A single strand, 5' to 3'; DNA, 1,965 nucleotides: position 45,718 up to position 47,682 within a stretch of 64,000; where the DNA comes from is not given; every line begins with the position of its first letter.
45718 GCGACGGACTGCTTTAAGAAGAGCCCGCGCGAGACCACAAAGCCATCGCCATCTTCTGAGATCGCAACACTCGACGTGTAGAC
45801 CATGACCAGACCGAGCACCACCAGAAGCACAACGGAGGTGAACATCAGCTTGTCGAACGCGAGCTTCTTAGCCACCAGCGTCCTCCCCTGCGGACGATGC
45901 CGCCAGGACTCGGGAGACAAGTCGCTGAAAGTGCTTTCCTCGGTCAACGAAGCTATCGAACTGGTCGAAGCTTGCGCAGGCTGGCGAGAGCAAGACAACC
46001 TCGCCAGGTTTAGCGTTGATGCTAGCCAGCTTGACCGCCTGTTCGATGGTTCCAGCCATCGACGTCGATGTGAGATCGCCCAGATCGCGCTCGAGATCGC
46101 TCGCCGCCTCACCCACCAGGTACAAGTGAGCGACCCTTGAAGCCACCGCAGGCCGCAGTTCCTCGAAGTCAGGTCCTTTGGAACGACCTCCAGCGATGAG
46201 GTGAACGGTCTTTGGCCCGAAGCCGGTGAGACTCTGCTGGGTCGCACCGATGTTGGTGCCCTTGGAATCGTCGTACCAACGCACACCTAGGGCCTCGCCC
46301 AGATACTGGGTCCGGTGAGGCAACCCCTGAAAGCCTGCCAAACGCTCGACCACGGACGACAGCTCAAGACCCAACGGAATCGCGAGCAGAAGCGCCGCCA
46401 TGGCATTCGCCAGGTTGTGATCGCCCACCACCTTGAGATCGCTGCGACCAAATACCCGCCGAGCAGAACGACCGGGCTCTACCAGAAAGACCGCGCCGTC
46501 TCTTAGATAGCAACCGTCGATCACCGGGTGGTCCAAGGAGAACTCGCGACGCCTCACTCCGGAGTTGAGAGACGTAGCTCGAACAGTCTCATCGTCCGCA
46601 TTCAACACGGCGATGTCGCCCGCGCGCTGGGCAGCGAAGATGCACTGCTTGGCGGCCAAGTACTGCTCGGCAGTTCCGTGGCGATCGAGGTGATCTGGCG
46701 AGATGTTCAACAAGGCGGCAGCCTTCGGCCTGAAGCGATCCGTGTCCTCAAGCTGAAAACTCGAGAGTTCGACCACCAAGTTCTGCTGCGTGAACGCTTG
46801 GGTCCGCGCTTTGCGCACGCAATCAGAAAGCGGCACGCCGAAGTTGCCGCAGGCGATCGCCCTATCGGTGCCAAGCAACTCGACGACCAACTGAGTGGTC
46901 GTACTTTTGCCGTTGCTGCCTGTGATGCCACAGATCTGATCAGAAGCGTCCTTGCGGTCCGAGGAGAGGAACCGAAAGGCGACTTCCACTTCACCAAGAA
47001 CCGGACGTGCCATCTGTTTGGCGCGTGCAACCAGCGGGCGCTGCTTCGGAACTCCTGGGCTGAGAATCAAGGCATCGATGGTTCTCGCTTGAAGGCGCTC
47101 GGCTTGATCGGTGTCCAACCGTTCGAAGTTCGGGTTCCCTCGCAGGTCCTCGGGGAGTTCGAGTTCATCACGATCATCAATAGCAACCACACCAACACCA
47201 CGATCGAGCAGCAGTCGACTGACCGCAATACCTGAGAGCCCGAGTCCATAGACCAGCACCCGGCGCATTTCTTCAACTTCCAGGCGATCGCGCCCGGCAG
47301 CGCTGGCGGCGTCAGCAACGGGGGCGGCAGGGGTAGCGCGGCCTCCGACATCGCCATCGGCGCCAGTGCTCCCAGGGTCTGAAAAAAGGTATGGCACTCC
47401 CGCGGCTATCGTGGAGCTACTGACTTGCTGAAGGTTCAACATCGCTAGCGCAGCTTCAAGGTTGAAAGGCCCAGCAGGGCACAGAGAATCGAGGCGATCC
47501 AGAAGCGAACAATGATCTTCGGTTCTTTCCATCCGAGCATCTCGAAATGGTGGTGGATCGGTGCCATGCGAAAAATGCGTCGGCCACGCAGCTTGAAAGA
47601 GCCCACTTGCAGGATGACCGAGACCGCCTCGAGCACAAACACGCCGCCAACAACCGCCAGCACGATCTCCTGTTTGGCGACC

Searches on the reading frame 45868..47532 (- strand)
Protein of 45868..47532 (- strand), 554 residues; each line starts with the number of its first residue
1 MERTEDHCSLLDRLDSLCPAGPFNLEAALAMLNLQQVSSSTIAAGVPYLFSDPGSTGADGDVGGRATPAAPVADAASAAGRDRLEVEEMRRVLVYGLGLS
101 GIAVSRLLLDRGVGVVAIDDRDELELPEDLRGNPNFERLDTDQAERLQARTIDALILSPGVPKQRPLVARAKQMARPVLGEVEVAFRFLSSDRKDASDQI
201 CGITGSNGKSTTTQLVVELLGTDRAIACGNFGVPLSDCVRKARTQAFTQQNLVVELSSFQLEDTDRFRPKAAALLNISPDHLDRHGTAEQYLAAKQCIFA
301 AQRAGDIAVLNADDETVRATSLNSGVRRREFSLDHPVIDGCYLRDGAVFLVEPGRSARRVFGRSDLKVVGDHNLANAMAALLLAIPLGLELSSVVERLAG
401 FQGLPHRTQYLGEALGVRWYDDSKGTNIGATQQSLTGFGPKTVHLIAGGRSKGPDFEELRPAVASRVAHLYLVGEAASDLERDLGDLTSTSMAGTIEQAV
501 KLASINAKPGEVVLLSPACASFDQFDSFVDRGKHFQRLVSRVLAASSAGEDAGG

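Call 59: search_protein_families(library=pfam, proteins=[window:45868-47532:-], max_evalue=0.00001)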
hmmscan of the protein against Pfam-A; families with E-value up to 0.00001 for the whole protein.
window:45868-47532:- (554 aa): 3 families
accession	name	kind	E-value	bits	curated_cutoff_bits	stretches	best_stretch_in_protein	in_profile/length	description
PF08245.18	Mur_ligase_M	-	1.9e-27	96.9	24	1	203-384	1-200/200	Mur ligase middle domain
PF02875.26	Mur_ligase_C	-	8e-13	49.8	28.4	1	406-519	1-127/127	Mur ligase, glutamate ligase domain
PF21799.2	MurD-like_N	-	2.6e-09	37.7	27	1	91-180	2-88/88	Mur ligase MurD-like, N-terminal domain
